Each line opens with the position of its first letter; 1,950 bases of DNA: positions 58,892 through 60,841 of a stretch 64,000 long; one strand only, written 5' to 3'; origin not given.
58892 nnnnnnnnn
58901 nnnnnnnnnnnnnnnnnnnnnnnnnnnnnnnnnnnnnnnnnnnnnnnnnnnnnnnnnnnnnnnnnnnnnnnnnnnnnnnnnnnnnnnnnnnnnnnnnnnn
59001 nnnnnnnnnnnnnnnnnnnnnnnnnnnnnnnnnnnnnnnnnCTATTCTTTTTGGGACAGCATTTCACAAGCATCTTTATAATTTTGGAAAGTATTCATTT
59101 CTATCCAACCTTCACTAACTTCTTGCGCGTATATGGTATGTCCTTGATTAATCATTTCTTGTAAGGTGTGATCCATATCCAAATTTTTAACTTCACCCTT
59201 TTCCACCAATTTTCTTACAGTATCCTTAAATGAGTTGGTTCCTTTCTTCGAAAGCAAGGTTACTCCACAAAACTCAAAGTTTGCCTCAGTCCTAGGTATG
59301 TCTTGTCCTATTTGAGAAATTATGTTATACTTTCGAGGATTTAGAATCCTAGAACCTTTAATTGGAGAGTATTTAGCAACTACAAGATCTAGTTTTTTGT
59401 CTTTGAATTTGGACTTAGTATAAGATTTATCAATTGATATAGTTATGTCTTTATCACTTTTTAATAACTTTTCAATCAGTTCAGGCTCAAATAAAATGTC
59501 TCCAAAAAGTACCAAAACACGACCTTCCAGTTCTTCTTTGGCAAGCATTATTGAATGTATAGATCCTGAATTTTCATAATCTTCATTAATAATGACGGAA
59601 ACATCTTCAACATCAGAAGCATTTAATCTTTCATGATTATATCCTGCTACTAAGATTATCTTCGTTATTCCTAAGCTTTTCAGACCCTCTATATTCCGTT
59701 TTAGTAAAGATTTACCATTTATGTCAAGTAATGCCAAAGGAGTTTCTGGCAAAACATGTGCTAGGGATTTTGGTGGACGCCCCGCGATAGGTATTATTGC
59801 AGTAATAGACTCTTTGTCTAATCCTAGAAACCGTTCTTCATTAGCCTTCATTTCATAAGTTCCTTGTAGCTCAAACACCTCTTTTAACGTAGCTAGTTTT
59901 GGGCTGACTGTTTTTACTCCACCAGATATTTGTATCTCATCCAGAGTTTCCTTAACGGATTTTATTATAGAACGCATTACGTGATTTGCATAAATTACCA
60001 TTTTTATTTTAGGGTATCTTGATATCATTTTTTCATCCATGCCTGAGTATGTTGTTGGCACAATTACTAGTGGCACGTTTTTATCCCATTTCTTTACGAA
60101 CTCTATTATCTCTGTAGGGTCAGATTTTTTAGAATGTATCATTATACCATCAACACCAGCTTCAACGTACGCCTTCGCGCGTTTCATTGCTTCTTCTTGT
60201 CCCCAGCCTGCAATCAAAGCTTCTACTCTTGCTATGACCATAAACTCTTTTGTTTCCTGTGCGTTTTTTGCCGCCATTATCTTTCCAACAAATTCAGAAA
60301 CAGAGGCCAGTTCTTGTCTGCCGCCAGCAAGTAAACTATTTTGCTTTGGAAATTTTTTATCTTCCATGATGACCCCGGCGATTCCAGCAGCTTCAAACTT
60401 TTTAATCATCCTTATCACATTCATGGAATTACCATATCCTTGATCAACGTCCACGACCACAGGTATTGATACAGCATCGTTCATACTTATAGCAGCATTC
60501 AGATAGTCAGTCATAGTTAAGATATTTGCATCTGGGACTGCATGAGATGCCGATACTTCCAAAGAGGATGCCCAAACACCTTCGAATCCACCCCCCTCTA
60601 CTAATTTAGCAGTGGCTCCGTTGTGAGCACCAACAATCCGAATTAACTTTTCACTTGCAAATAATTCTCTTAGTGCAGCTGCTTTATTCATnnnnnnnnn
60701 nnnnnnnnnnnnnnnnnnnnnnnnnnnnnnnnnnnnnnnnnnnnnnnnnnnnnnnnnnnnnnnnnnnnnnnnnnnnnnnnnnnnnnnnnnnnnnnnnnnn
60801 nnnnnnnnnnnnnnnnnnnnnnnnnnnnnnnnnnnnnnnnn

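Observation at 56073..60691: PEP-mutase phosphonate module without a phosphonopyruvate decarboxylase; a CobD-like PLP enzyme sits where the driving step should be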

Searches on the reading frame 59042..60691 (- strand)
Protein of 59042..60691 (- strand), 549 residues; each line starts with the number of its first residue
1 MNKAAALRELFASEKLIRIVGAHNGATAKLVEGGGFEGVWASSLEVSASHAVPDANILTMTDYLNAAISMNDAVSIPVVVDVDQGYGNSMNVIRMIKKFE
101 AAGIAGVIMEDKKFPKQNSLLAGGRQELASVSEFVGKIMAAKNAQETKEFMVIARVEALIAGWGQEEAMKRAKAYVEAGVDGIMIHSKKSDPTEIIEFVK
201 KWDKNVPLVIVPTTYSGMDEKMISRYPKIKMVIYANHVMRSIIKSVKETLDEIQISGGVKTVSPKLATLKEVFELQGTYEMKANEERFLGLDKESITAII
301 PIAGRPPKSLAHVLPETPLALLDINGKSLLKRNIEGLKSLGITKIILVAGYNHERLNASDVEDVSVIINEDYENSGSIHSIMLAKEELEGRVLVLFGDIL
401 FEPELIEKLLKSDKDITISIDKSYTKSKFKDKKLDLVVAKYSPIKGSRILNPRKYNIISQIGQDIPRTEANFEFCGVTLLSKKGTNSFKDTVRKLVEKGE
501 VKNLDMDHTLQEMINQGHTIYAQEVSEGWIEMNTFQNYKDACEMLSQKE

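Call 3: search_protein_families(library=pfam, proteins=[window:59042-60691:-], max_evalue=0.01)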
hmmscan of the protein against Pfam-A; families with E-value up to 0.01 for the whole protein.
window:59042-60691:- (549 aa): 6 families
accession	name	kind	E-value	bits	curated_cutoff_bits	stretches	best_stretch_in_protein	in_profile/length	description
PF13714.12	PEP_mutase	-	2e-54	185.2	31.5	1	7-253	1-239/240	Phosphoenolpyruvate phosphomutase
PF12804.13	NTP_transf_3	-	3.1e-09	37.6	27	1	320-412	17-110/160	MobA-like NTP transferase domain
PF00463.27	ICL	-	2.8e-05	23.3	26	1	76-162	150-237/526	Isocitrate lyase family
PF00483.29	NTP_transferase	-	0.002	18.2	21.2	0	322-417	25-132/245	Nucleotidyl transferase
PF00793.26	DAHP_synth_1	-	0.0029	17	25.5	0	64-130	183-251/270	DAHP synthetase I family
PF00478.31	IMPDH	-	0.0052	16.3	25.6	0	85-207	68-144/345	IMP dehydrogenase / GMP reductase domain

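Call 32: search_protein_families(library=ncbifam, proteins=[window:59042-60691:-], max_evalue=0.001)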
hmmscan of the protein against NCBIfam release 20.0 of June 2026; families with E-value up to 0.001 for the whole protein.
window:59042-60691:- (549 aa): 22 families
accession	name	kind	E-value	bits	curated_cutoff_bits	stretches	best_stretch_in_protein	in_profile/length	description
TIGR02320.1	PEP_mutase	equivalog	5.8e-91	304.4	319.55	1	7-277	1-281/284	phosphoenolpyruvate mutase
TIGR02321.1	Pphn_pyruv_hyd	equivalog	6.8e-91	304.4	374.4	1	1-289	1-289/290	phosphonopyruvate hydrolase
TIGR02317.1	prpB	equivalog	6.4e-48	163.4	354.4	1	4-286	2-280/285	methylisocitrate lyase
NF008455.0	PRK11320.1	equivalog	1.2e-36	126.5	353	1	4-282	8-283/295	methylisocitrate lyase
TIGR02319.1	CPEP_Pphonmut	equivalog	1.5e-29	103.1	420.05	1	2-187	3-186/294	carboxyvinyl-carboxyphosphonate phosphorylmutase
TIGR03992.1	Arch_glmU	subfamily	9.7e-16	57.6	292.1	1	299-510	4-211/393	bifunctional sugar-1-phosphate nucleotidylyltransferase/acetyltransferase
NF041313.1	UDPGP_AglF_Halo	equivalog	3.3e-11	43.1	400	1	298-409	3-116/234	UTP--glucose-1-phosphate uridylyltransferase AglF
NF041135.1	IPPtranDIPPsyn_Thcocales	equivalog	1.2e-10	40.9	580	1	311-414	11-117/419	bifunctional L-myo-inositol-1-phosphate cytidylyltransferase/CDP-L-myo-inositol myo-inositolphosphotransferase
TIGR01173.1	glmU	equivalog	2.7e-08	33.1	366.85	1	317-420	18-124/452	bifunctional UDP-N-acetylglucosamine diphosphorylase/glucosamine-1-phosphate N-acetyltransferase GlmU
NF045665.1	NTPtran_DVU1551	equivalog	1.9e-07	30.5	315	1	320-398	19-100/359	DVU_1551 family NTP transferase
TIGR01346.1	isocit_lyase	equivalog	3.5e-07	29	275.9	1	76-166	151-242/527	isocitrate lyase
NF011645.0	PRK15063.1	equivalog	6.4e-07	28.6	562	1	73-176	145-249/430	isocitrate lyase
NF010934.1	PRK14354.1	equivalog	1.1e-06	27.5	450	1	320-413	20-115/447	bifunctional UDP-N-acetylglucosamine diphosphorylase/glucosamine-1-phosphate N-acetyltransferase GlmU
NF010937.0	PRK14357.1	equivalog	1.2e-06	27.8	658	1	321-414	22-119/448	bifunctional UDP-N-acetylglucosamine diphosphorylase/glucosamine-1-phosphate N-acetyltransferase GlmU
NF010940.0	PRK14360.1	equivalog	1.3e-06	27.2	602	1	318-415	20-121/452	bifunctional UDP-N-acetylglucosamine diphosphorylase/glucosamine-1-phosphate N-acetyltransferase GlmU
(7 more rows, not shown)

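Call 60: list_cluster_members(proteins=[P0001, window:59042-60691:-, window:20483-23989:+, window:8379-9665:-, P0063, P0010, P0008])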
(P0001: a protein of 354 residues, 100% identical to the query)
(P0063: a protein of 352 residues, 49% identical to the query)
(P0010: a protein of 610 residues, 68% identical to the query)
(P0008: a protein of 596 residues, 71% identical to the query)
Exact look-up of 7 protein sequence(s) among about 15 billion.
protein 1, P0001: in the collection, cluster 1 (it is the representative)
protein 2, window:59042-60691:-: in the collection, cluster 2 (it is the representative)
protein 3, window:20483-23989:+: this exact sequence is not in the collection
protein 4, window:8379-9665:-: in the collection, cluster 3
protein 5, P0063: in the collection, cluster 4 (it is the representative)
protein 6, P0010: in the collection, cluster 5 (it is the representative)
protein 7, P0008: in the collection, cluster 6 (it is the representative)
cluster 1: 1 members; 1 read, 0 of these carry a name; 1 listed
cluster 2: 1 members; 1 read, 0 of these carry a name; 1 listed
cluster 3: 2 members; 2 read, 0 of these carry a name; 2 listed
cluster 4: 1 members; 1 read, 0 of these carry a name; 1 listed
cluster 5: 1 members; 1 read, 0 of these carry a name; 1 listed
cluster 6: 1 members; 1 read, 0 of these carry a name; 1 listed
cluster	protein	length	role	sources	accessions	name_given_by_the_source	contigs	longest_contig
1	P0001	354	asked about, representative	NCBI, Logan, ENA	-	-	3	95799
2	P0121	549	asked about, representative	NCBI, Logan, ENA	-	-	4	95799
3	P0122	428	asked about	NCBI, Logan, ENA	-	-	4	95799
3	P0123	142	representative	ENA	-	-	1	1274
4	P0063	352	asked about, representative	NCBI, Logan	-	-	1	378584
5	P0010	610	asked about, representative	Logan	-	-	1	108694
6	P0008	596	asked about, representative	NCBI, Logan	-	-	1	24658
